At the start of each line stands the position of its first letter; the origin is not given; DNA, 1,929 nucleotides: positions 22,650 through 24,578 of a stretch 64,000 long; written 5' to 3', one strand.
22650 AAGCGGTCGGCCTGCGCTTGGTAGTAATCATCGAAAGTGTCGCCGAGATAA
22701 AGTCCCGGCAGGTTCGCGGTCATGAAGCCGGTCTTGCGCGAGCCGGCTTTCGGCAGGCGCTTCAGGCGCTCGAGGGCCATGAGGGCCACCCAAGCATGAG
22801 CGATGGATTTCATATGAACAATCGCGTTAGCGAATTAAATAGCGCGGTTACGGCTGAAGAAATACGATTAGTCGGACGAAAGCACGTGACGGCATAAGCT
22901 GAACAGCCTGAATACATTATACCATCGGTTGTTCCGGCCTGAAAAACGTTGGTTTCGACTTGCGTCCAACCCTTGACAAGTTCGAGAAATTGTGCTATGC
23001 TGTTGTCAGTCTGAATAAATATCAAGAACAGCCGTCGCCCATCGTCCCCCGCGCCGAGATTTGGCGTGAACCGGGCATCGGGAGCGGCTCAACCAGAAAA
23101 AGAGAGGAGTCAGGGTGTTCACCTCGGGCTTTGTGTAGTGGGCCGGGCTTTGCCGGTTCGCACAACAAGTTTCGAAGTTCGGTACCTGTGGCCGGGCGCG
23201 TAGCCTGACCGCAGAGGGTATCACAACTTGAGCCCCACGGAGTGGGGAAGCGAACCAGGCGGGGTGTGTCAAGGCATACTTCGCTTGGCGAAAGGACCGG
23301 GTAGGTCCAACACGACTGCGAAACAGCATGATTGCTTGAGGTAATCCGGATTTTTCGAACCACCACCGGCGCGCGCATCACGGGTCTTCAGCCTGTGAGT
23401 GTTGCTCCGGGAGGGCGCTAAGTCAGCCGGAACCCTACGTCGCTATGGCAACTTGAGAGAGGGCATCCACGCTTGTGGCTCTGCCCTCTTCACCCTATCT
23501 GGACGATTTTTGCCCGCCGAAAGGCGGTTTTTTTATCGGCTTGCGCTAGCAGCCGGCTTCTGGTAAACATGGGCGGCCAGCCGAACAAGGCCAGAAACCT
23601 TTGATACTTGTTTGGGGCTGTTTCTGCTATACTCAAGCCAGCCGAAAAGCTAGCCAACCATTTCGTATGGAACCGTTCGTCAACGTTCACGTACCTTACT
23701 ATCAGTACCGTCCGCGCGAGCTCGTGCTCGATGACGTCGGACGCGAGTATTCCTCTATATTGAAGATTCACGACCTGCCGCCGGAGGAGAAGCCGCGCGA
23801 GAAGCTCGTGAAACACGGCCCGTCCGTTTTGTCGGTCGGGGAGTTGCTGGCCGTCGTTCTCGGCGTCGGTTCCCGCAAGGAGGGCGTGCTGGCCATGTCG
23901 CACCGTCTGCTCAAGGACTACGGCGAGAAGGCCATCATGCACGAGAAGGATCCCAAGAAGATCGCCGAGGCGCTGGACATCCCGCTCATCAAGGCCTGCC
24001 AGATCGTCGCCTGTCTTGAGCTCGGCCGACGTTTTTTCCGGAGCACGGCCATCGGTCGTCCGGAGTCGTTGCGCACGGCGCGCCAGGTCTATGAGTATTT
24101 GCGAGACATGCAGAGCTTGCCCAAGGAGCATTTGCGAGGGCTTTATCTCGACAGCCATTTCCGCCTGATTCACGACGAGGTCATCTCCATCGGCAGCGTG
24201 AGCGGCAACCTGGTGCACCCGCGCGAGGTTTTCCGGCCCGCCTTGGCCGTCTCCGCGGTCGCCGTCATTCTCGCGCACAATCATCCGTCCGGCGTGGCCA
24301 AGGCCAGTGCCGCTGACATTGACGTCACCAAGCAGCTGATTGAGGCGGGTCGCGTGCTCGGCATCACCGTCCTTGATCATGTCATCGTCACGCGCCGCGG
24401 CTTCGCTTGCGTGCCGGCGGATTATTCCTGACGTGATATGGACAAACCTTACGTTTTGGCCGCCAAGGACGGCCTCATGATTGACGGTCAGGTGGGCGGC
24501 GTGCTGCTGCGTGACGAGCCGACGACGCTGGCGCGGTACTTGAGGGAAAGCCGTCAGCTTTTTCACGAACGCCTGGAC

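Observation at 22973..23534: ~520-nt promoter-to-terminator non-coding transcript upstream of radC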

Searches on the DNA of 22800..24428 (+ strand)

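Call 4: search_rna_families(source=window, start=22800, end=23700, threshold=evalue, max_evalue=10, show_alignments=4)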
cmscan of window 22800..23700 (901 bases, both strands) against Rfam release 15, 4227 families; matches with E-value up to 10: 1.
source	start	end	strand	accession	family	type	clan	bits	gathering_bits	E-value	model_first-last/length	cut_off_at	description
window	23482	23535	-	RF03050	RAGATH-25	Gene; sRNA;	-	17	49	0.24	1-50/50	no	RAGATH-25 RNA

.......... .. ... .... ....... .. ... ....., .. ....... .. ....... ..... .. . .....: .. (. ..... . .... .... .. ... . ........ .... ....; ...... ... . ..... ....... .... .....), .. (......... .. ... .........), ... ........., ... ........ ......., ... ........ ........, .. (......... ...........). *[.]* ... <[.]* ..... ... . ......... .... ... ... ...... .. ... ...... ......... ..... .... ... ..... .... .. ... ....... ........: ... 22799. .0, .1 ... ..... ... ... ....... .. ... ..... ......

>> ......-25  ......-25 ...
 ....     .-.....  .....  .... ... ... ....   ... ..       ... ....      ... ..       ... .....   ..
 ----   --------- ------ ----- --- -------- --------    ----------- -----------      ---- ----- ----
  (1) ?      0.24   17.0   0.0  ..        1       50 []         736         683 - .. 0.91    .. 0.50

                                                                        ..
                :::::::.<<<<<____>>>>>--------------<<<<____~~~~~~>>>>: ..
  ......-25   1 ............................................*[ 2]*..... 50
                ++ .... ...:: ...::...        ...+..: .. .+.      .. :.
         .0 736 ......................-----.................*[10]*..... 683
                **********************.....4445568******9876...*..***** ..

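Call 31: search_dna_similar(query=window:22960-23560:+, collection=phages, mode=distant, max_evalue=0.1)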
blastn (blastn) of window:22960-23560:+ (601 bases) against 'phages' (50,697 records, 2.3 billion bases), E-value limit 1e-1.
No match.

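Call 32: search_dna_similar(query=window:22960-23560:+, collection=plasmids, mode=distant, max_evalue=0.1)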
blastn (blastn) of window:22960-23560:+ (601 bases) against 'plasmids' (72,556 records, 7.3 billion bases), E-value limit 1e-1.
No match.
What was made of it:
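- Tried and rejected: blastn 'distant' against phages and plasmids gave no match (calls 31, 32).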

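Call 36: search_rna_families(source=window, start=23005, end=23400, threshold=evalue, max_evalue=10, show_alignments=5)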
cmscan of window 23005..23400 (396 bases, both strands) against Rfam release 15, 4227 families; matches with E-value up to 10: 1.
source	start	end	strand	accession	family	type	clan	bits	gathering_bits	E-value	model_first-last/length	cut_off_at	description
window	23124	23175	+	RF03660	mir-4018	Gene; miRNA;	-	14.2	66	5.5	1-54/54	no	mir-4018 microRNA precursor family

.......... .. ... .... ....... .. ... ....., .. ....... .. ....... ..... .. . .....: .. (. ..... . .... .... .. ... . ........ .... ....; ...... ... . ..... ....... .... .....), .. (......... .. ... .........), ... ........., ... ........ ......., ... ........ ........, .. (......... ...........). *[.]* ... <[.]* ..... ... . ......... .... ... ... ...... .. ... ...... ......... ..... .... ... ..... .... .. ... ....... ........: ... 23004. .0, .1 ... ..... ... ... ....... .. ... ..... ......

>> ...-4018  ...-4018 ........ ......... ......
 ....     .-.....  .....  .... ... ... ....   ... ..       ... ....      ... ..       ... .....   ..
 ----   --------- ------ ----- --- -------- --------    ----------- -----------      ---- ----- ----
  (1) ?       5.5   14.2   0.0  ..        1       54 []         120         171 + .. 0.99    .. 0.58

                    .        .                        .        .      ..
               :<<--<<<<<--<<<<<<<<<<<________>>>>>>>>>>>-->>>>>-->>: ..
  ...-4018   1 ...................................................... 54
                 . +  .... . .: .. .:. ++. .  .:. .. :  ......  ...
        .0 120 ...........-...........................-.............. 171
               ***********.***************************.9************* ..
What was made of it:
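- On Bacterial RNase P RNA (Rfam RF00010/RF00011 and the other RNase P models): No hit at E<=10 in 22800-23700 or 23005-23400 (calls 4, 36).
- No RNase P model (bacterial A or B, archaeal, nuclear, type T) reaches E<=10, even when only 396 nt are searched (calls 4, 36).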

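Call 54: search_rna_families(sources=[L039, L036, L047, L049, L050, L073, L057, L046, L017, L061, L037, L038], threshold=gathering)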
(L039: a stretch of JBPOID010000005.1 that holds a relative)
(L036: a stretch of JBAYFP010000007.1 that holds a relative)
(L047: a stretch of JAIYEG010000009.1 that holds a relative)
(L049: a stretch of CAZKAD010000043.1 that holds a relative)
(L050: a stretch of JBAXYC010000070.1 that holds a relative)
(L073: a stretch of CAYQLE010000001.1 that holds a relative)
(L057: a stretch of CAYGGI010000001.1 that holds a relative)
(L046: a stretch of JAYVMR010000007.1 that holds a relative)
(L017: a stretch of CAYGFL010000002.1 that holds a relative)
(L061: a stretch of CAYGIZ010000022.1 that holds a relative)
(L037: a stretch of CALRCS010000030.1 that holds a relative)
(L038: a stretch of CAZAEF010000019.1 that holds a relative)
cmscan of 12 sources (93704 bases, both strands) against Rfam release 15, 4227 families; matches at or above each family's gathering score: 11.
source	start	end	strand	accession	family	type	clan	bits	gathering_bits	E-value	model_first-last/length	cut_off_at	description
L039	3756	3828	+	RF00005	tRNA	Gene; tRNA;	CL00001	72.4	29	1e-13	1-71/71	no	tRNA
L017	1217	1289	+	RF00005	tRNA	Gene; tRNA;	CL00001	71.7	29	1.6e-13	1-71/71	no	tRNA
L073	3851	3924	+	RF00005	tRNA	Gene; tRNA;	CL00001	69.8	29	5e-13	1-71/71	no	tRNA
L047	3847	3919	+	RF00005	tRNA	Gene; tRNA;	CL00001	66.7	29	3.6e-12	1-71/71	no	tRNA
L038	1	70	+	RF00005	tRNA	Gene; tRNA;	CL00001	63.9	29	2.1e-11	4-71/71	5'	tRNA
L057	1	70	+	RF00005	tRNA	Gene; tRNA;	CL00001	59.7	29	3.2e-10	4-71/71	5'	tRNA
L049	3636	3722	+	RF00005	tRNA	Gene; tRNA;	CL00001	57.7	29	1.1e-09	1-71/71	no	tRNA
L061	1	67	+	RF00005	tRNA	Gene; tRNA;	CL00001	56.1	29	3.1e-09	7-71/71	5'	tRNA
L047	3703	3773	-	RF00005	tRNA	Gene; tRNA;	CL00001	55.6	29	4.2e-09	1-71/71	no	tRNA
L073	3688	3758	-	RF00005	tRNA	Gene; tRNA;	CL00001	55.6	29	4.2e-09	1-71/71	no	tRNA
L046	3161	3245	-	RF00005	tRNA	Gene; tRNA;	CL00001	52.6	29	2.8e-08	1-71/71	no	tRNA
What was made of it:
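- Some relatives carry tRNA genes just upstream of radC (call 54). Some relatives have tRNA genes at the equivalent position (call 54).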

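Call 70: build_rna_model(alignment_id=A2)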
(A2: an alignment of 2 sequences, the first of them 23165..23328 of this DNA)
Model R1 built from alignment A2 (2 sequences, 164 columns); structure: RNAalifold consensus.
model positions 164; base pairs 52; branch points 3; effective number of sequences 0.62; information 0.591 bits per position. Calibrated on 0.2 Mb of random sequence (short: E-values are rough).
structure used (alignment columns):
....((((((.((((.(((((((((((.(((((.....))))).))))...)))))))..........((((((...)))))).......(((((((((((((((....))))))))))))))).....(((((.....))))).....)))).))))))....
